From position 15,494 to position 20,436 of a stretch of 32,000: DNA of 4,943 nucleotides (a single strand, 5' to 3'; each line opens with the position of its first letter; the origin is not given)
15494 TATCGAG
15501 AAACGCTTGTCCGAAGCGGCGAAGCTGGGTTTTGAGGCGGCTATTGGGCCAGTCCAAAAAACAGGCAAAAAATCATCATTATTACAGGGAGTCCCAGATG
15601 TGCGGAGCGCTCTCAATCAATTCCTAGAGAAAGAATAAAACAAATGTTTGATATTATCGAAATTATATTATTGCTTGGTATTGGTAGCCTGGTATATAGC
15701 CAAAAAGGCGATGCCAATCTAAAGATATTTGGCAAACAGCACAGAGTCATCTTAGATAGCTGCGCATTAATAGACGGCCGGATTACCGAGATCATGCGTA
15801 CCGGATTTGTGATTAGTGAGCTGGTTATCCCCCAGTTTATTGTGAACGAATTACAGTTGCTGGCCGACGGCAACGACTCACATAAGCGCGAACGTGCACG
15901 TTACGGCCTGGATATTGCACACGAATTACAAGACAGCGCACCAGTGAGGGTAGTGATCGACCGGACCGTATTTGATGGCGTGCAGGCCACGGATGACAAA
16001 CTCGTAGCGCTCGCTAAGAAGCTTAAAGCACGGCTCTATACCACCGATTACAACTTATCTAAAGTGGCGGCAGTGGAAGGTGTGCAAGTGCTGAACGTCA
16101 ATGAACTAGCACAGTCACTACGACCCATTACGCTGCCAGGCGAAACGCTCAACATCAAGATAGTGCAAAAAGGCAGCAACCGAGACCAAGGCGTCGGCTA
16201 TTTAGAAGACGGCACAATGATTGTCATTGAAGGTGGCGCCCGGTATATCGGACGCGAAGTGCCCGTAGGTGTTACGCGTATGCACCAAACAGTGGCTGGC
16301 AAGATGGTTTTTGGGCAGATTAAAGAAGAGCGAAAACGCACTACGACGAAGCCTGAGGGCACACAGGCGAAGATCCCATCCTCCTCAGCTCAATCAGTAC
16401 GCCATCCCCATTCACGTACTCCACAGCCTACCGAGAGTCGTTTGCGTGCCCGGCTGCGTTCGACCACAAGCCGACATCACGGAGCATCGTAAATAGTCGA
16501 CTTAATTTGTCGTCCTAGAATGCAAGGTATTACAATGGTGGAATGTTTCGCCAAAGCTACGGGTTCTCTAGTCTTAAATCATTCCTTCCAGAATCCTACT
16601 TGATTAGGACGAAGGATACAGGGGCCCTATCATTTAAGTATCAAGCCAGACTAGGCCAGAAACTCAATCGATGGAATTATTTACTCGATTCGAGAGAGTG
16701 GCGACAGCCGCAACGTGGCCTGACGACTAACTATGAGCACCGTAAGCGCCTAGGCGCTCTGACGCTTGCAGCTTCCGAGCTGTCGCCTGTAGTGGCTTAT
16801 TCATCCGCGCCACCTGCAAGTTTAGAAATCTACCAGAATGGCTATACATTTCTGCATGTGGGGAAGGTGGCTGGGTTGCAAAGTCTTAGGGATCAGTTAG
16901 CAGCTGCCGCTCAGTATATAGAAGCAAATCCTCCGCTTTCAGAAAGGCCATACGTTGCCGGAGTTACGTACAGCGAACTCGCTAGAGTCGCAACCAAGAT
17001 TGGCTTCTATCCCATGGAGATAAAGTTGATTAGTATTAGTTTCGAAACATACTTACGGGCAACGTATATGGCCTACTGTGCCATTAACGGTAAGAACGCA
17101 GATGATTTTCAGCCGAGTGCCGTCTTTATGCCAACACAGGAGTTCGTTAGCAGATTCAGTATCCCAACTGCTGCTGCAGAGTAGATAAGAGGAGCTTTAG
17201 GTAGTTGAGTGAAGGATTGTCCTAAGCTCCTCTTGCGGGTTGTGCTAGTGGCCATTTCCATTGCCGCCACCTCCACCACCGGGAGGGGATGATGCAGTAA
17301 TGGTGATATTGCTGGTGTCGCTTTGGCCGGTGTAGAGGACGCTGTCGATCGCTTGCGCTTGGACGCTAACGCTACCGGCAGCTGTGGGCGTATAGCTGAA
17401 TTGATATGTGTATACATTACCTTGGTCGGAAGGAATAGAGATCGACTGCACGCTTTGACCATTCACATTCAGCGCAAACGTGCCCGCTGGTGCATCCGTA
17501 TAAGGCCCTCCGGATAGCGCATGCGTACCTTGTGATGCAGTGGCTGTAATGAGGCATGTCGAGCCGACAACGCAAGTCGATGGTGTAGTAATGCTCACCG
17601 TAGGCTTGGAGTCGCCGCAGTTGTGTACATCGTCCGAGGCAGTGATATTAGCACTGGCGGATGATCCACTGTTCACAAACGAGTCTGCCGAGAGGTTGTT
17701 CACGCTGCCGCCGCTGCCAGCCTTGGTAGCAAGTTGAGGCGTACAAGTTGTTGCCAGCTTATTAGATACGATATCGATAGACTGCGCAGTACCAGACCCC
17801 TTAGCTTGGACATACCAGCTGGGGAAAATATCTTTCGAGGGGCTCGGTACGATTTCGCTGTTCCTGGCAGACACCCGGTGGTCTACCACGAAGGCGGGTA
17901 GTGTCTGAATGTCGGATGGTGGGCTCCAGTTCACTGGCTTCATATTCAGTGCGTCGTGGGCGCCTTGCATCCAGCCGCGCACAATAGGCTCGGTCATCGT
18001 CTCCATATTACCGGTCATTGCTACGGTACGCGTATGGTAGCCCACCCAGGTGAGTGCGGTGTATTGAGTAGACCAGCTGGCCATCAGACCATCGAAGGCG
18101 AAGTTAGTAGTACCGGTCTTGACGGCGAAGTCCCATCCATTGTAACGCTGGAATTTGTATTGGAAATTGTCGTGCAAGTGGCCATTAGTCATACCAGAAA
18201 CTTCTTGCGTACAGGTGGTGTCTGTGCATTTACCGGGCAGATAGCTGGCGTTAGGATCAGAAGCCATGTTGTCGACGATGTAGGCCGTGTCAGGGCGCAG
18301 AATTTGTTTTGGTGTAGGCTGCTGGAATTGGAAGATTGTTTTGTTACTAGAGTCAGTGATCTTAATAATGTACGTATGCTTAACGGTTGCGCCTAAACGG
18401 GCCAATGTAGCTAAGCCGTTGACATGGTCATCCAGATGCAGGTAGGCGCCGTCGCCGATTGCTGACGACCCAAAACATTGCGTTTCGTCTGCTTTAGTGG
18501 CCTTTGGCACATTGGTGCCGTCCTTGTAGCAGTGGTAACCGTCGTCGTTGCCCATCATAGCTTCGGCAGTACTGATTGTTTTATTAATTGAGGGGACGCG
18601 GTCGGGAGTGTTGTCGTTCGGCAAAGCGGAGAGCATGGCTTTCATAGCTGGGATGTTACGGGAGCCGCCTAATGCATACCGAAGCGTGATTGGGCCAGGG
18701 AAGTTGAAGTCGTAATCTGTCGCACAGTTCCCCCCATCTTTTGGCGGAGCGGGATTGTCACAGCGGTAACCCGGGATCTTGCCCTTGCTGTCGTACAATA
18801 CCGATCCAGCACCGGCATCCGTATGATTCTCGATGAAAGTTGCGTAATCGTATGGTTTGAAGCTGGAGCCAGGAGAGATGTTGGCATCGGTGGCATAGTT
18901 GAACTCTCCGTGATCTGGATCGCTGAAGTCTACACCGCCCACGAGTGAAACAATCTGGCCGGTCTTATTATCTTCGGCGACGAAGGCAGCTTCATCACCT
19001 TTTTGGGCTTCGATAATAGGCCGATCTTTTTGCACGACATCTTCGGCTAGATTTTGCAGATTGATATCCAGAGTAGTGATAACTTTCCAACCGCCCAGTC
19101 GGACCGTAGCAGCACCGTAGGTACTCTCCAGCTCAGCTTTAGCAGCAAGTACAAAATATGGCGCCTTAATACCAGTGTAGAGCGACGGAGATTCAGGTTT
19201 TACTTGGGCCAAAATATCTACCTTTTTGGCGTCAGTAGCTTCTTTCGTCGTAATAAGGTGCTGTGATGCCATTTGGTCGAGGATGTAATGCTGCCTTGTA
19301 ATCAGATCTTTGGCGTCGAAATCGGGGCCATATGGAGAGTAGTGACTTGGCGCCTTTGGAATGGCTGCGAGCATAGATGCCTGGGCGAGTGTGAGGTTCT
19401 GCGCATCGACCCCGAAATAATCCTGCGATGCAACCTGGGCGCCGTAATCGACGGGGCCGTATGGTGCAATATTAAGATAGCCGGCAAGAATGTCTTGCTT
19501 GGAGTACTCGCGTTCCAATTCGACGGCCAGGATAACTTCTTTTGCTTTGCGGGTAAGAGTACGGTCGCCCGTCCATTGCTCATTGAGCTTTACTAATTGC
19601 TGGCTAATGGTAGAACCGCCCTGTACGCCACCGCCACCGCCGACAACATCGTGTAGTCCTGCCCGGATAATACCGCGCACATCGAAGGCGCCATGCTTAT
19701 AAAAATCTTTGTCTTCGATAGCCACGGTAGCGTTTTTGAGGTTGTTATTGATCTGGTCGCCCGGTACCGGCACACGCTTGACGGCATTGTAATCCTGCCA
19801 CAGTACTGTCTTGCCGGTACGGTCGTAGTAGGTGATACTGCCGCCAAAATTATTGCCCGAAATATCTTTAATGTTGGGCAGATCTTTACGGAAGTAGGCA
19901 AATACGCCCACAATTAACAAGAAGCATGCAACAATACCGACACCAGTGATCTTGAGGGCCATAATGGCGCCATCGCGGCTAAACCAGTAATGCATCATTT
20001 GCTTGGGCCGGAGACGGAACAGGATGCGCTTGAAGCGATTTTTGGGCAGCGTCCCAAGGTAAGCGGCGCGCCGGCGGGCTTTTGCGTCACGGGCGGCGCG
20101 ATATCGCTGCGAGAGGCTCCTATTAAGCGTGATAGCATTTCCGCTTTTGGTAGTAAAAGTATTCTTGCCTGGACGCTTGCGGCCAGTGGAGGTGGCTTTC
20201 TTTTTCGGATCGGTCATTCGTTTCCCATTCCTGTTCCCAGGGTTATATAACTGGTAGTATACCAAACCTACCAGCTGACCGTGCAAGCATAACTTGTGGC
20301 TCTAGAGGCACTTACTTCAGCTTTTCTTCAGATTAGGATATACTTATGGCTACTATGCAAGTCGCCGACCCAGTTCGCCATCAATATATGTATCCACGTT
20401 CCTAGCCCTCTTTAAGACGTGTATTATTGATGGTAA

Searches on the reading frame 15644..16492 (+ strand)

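Call 97: search_protein_families(library=pfam, proteins=[window:15644-16492:+], max_evalue=0.001)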
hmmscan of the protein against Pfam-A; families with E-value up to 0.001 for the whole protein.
window:15644-16492:+ (282 aa): 2 families
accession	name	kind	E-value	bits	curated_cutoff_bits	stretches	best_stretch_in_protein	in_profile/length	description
PF01938.26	TRAM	-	1.4e-07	31.7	21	1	165-216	4-54/61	TRAM domain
PF18477.7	PIN_9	-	0.00023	21.8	26.3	1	58-151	29-112/116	PIN like domain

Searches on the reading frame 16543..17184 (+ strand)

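Call 97: search_protein_families(library=pfam, proteins=[window:16543-17184:+], max_evalue=0.001)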
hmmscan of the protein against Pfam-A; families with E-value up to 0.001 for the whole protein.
window:16543-17184:+ (213 aa): 1 family
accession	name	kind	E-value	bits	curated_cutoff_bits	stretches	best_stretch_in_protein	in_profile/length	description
PF22790.2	YkoP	-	0.00064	19.4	27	1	112-204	86-182/183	YkoP domain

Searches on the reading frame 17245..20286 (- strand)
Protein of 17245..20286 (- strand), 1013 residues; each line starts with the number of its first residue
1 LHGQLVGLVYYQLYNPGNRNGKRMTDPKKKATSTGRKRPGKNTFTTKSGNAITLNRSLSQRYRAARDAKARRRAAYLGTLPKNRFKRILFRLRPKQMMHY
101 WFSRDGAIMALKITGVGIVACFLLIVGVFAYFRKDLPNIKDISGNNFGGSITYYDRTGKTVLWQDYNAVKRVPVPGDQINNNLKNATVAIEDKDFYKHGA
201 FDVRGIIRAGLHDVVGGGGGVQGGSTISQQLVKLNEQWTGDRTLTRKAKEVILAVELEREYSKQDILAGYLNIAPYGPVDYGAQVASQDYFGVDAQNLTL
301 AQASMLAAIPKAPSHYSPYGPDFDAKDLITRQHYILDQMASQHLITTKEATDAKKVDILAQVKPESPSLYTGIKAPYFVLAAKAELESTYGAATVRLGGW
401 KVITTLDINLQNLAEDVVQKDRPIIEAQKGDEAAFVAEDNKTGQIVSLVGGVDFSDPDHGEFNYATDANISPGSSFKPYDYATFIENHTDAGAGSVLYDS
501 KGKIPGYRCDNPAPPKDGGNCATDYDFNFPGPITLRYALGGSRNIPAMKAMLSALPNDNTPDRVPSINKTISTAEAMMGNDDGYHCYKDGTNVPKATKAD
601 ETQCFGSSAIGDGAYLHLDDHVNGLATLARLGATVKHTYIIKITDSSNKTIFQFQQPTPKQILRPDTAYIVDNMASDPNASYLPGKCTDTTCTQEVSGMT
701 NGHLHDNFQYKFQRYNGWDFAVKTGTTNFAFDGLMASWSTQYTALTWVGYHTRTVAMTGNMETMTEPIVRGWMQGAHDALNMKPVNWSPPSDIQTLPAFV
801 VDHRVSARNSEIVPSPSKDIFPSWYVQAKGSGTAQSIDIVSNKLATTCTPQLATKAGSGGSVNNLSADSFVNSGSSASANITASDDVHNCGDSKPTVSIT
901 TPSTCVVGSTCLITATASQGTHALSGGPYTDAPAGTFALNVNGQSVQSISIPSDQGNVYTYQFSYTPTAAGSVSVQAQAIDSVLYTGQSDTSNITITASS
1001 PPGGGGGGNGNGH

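Call 97: search_protein_families(library=pfam, proteins=[window:17245-20286:-], max_evalue=0.001)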
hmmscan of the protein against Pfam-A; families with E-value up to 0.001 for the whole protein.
window:17245-20286:- (1013 aa): 2 families
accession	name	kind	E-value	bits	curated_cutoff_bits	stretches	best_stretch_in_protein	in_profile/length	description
PF00912.28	Transgly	-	5.7e-52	176.2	27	1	167-339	10-177/178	Transglycosylase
PF00905.27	Transpeptidase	-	5.4e-07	29.6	22.1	1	434-752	2-266/299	Penicillin binding protein transpeptidase domain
